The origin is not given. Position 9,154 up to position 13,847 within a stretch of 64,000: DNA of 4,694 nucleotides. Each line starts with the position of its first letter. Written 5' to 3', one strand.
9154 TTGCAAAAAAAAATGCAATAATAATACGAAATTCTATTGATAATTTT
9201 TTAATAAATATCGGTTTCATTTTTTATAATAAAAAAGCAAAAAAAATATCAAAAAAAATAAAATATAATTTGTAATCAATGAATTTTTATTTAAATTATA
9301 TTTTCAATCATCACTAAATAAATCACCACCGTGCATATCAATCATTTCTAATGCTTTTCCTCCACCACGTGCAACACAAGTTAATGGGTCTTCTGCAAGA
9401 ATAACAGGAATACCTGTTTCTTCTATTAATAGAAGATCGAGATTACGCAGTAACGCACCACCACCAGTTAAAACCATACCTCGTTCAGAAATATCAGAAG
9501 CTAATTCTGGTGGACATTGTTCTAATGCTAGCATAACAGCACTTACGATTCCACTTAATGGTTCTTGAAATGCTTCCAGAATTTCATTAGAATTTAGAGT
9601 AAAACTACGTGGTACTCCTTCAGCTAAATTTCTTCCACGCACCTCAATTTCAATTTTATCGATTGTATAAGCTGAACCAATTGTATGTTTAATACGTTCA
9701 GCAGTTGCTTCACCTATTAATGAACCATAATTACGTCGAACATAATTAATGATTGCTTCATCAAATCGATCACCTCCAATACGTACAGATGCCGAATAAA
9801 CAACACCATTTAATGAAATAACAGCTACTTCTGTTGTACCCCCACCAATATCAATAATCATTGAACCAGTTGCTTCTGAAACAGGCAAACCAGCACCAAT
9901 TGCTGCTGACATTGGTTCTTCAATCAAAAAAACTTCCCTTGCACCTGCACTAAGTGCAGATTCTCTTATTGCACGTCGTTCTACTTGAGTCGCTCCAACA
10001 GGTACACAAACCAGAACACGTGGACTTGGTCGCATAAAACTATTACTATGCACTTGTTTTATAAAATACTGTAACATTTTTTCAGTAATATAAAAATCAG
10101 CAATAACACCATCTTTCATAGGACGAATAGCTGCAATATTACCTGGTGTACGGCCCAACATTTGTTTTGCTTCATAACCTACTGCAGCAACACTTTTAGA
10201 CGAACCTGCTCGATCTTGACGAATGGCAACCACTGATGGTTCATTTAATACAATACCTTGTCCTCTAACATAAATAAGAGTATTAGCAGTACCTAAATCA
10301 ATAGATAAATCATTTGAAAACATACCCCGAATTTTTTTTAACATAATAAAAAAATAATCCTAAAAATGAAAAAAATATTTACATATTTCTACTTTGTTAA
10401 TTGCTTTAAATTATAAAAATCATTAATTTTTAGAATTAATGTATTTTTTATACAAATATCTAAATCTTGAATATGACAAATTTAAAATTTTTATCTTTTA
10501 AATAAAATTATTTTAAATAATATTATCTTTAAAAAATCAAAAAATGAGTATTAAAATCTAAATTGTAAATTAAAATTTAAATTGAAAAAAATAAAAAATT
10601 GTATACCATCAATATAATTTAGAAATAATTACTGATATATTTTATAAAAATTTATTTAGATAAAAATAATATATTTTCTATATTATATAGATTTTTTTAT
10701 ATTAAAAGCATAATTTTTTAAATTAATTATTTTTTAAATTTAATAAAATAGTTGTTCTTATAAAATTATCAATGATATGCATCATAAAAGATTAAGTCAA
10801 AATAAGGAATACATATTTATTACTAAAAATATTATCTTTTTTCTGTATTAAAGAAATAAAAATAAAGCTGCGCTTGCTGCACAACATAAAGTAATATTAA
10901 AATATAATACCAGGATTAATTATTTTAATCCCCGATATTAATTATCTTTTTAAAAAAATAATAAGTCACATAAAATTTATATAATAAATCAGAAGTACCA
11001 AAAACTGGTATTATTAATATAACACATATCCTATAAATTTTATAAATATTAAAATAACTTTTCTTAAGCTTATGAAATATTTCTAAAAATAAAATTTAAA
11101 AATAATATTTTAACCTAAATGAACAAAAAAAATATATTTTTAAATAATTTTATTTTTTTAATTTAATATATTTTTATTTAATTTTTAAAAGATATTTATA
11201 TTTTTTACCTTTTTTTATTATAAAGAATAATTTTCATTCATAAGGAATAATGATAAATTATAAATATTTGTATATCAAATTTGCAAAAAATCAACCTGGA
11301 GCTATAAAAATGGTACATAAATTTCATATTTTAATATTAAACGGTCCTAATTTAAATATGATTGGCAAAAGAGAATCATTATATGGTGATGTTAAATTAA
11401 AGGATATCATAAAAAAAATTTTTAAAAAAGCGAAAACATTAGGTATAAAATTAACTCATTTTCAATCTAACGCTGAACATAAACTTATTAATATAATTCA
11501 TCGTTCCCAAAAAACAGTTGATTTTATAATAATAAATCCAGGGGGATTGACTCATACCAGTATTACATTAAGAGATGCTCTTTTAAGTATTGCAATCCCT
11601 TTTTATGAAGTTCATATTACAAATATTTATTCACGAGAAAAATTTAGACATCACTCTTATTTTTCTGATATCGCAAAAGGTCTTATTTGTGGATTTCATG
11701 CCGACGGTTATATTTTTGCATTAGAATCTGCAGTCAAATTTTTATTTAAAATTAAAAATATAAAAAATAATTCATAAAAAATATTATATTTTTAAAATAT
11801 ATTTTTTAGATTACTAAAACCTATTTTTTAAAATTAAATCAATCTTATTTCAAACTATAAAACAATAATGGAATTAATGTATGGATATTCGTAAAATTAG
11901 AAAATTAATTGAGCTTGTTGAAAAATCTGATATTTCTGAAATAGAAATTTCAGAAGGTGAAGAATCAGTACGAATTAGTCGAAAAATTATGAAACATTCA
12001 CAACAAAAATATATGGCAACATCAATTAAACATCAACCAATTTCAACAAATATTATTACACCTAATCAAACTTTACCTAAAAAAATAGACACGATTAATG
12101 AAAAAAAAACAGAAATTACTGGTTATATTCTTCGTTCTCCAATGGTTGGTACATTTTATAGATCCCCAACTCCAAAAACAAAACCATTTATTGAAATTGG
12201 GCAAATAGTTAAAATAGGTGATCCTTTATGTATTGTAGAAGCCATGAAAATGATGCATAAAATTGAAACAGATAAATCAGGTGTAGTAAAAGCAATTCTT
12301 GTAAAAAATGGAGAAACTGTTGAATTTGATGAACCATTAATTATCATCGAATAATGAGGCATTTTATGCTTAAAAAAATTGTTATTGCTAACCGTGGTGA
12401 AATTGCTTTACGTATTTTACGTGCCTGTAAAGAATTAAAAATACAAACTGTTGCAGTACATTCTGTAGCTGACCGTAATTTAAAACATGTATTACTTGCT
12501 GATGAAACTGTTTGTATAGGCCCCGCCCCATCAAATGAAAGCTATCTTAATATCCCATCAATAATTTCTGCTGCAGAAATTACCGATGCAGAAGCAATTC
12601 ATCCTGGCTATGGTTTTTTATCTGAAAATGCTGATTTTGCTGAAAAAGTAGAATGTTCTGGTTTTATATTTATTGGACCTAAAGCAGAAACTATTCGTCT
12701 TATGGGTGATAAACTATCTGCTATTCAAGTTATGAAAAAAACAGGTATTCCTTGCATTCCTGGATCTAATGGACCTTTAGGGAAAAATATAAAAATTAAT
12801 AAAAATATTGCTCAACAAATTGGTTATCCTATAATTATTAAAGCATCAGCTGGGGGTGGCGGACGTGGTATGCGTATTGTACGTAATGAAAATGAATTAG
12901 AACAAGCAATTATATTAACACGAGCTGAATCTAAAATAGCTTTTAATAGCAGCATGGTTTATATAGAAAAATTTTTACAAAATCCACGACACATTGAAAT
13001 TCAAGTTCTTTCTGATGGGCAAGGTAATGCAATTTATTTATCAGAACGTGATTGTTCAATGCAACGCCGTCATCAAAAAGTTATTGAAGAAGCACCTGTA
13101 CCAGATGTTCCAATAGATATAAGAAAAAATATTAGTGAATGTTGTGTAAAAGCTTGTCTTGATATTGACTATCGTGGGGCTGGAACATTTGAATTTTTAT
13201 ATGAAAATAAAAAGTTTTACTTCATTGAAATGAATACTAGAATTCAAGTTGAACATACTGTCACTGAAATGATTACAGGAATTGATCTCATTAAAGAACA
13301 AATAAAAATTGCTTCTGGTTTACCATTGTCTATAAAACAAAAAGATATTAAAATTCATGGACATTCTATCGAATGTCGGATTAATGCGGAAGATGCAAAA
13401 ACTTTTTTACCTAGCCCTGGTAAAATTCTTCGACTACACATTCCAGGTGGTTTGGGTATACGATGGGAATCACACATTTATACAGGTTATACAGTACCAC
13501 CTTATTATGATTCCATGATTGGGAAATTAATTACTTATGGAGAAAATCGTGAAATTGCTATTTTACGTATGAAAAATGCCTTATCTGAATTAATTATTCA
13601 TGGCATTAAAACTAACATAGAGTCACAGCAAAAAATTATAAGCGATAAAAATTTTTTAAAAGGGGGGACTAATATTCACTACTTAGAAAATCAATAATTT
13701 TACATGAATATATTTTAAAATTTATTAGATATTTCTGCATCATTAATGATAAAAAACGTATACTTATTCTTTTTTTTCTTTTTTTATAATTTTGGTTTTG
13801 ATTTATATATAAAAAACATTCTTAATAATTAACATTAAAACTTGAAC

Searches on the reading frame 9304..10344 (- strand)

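Call 27: search_protein_families(library=ncbifam, max_evalue=0.00001, proteins=[window:9304-10344:-])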
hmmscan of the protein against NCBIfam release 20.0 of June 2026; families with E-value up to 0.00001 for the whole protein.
window:9304-10344:- (346 aa): 16 families
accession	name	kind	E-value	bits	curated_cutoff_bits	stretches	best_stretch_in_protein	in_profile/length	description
TIGR00904.1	mreB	subfamily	5.6e-165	548.3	365.75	1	9-338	1-332/334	MreB/Mrl family cell shape determining protein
NF010539.0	PRK13927.1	subfamily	6.9e-164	544.6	293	1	6-341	2-335/339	rod shape-determining protein MreB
NF010540.1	PRK13929.1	exception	1.7e-118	395.5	515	1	9-336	2-328/334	rod-share determining protein MreBH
NF040964.1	MamK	subfamily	1.2e-16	60.7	400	1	13-328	3-315/335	MamK family actin-like protein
NF053558.1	BeeR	equivalog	2.5e-15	56.3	530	1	71-306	66-304/349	BeeR family actin-like protein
TIGR01991.1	HscA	equivalog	2.8e-13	49.2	708.55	1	78-225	102-252/600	Fe-S protein assembly chaperone HscA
NF003520.0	PRK05183.1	subfamily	3.7e-12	45.5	620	1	81-208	125-256/621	Fe-S protein assembly chaperone HscA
NF011660.0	PRK15080.1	equivalog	1.3e-11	44.3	182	1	74-195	62-177/277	ethanolamine utilization protein EutJ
TIGR01174.1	ftsA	equivalog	7.3e-11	41.8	175.85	1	158-308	195-336/371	cell division protein FtsA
TIGR02350.1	prok_dnaK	equivalog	1.4e-10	40.2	822.55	1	86-206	110-235/596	molecular chaperone DnaK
TIGR02529.1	EutJ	subfamily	2.9e-10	40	152.1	1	74-198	29-147/239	ethanolamine utilization protein EutJ family protein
NF009946.0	PRK13410.1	equivalog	7.8e-10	37.6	1019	1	110-205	138-238/669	molecular chaperone DnaK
NF001413.0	PRK00290.1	equivalog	7.9e-10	37.7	648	1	109-205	135-235/625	molecular chaperone DnaK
NF009947.0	PRK13411.1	equivalog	2.1e-09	36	1002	1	108-206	134-238/662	molecular chaperone DnaK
NF002399.0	PRK01433.1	equivalog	4.5e-06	25.6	743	1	86-203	121-242/595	Fe-S protein assembly chaperone HscA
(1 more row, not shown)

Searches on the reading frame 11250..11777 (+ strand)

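Call 27: search_protein_families(library=ncbifam, max_evalue=0.00001, proteins=[window:11250-11777:+])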
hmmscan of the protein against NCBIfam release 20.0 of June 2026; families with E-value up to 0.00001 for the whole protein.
window:11250-11777:+ (175 aa): 5 families
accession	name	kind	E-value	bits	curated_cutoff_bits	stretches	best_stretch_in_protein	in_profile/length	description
NF003804.0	PRK05395.1-1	subfamily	3.8e-61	205.1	195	1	23-165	3-147/151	type II 3-dehydroquinate dehydratase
TIGR01088.1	aroQ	equivalog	6.5e-54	181.4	169.85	1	26-163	1-139/141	type II 3-dehydroquinate dehydratase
NF003805.0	PRK05395.1-2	subfamily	1.4e-51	173.9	146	1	26-165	3-143/147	type II 3-dehydroquinate dehydratase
NF003807.0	PRK05395.1-4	subfamily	1.6e-49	167.3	130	1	24-163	3-143/148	type II 3-dehydroquinate dehydratase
NF003806.0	PRK05395.1-3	subfamily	2.9e-48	163.1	171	1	26-165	4-144/149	type II 3-dehydroquinate dehydratase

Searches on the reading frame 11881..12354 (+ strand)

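Call 27: search_protein_families(library=ncbifam, max_evalue=0.00001, proteins=[window:11881-12354:+])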
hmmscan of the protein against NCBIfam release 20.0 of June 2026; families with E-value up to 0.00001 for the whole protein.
window:11881-12354:+ (157 aa): 13 families
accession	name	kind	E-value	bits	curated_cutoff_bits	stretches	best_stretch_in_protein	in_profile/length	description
TIGR00531.1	BCCP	equivalog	2.1e-50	171.2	115.2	1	1-157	1-155/156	acetyl-CoA carboxylase biotin carboxyl carrier protein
NF006761.0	PRK09282.1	domain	2.8e-19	69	402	1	16-157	462-590/591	pyruvate carboxylase subunit B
NF005457.0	PRK07051.1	equivalog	1.2e-18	67.1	87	1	84-157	6-79/80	acetyl-CoA carboxylase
NF004173.0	PRK05641.1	equivalog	3.1e-13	50.6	199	1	61-155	64-151/153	putative acetyl-CoA carboxylase biotin carboxyl carrier protein subunit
NF010643.0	PRK14040.1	subfamily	4e-11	42.1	892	1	42-156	489-594/595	oxaloacetate decarboxylase subunit alpha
TIGR02712.1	urea_carbox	equivalog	1.3e-10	39.7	1303.85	1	38-157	1092-1201/1201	urea carboxylase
NF005117.0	PRK06549.1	equivalog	2.4e-10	41.1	159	1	48-156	28-129/130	acetyl-CoA carboxylase biotin carboxyl carrier protein subunit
TIGR01108.1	oadA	equivalog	1.4e-09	37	756.5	1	26-151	456-580/582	sodium-extruding oxaloacetate decarboxylase subunit alpha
TIGR01235.1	pyruv_carbox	equivalog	3.1e-09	34.9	1114.45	1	101-156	1087-1142/1143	pyruvate carboxylase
NF009554.0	PRK12999.1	equivalog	1e-08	33.5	965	1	100-156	1089-1145/1147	pyruvate carboxylase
NF006079.0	PRK08225.1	equivalog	5.8e-07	29.5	95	1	104-157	17-70/70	acetyl-CoA carboxylase biotin carboxyl carrier protein subunit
NF004547.1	PRK05889.1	equivalog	2.5e-06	27.6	75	1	104-149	18-63/71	biotin/lipoyl-binding carrier protein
NF047903.1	MmDecMmdC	equivalog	2.7e-06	27.8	200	1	104-156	79-131/132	methylmalonyl-CoA decarboxylase subunit gamma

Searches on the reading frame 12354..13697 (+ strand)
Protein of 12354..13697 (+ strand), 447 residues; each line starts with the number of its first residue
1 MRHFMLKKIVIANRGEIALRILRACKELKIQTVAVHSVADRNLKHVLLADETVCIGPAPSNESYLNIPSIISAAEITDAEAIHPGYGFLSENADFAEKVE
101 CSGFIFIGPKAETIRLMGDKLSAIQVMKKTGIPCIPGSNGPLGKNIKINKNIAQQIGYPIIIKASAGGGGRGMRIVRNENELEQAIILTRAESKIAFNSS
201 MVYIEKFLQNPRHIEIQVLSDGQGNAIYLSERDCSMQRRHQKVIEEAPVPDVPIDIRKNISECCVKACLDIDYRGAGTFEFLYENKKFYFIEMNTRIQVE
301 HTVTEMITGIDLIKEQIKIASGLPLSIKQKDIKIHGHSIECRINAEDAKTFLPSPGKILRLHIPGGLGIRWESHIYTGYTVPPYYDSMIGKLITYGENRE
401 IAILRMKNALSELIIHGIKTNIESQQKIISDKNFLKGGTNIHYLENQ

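Call 27: search_protein_families(library=ncbifam, max_evalue=0.00001, proteins=[window:12354-13697:+])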
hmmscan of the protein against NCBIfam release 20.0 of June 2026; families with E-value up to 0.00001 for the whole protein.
window:12354-13697:+ (447 aa): 25 families
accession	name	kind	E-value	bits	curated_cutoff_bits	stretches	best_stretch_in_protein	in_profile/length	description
NF006367.0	PRK08591.1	subfamily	3.6e-228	757.7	597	1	5-446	1-443/451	acetyl-CoA carboxylase biotin carboxylase subunit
TIGR00514.1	accC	equivalog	2.5e-227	755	626.5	1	5-446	1-443/449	acetyl-CoA carboxylase biotin carboxylase subunit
NF006406.0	PRK08654.1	equivalog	1.8e-191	637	739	1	5-447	1-443/499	acetyl-CoA carboxylase biotin carboxylase subunit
NF004085.0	PRK05586.1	equivalog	3e-188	626.3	723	1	5-446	1-443/448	acetyl-CoA carboxylase biotin carboxylase subunit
NF006286.0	PRK08462.1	equivalog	1.2e-175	584.6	740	1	6-446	4-443/445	acetyl-CoA carboxylase biotin carboxylase subunit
NF009471.0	PRK12833.1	equivalog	9.9e-170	565.1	686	1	4-446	3-446/467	acetyl-CoA carboxylase biotin carboxylase subunit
NF009554.0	PRK12999.1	equivalog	3.5e-167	558.3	965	1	5-446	4-454/1147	pyruvate carboxylase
NF005525.0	PRK07178.1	equivalog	2.4e-161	537.6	768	1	5-446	1-441/471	acetyl-CoA carboxylase biotin carboxylase subunit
TIGR01235.1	pyruv_carbox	equivalog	4.6e-153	511.2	1114.45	1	8-445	1-449/1143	pyruvate carboxylase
NF006287.0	PRK08463.1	equivalog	5.8e-152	506.8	775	1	5-446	1-443/479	acetyl-CoA carboxylase subunit A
TIGR02712.1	urea_carbox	equivalog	4e-148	495.2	1303.85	1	7-445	2-440/1201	urea carboxylase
TIGR01369.1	CPSaseII_lrg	equivalog_domain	3.4e-18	64.7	1027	1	94-329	644-873/1052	carbamoyl-phosphate synthase (glutamine-hydrolyzing) large subunit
NF003671.0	PRK05294.1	equivalog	7.9e-15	53.5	599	1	94-326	641-867/1058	carbamoyl-phosphate synthase large subunit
TIGR01205.1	D_ala_D_alaTIGR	subfamily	3.5e-12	45.9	245.65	1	99-295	86-285/318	D-alanine--D-alanine ligase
NF002527.0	PRK01966.1-3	equivalog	7e-12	45.2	310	1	88-295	87-296/332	D-alanine--D-alanine ligase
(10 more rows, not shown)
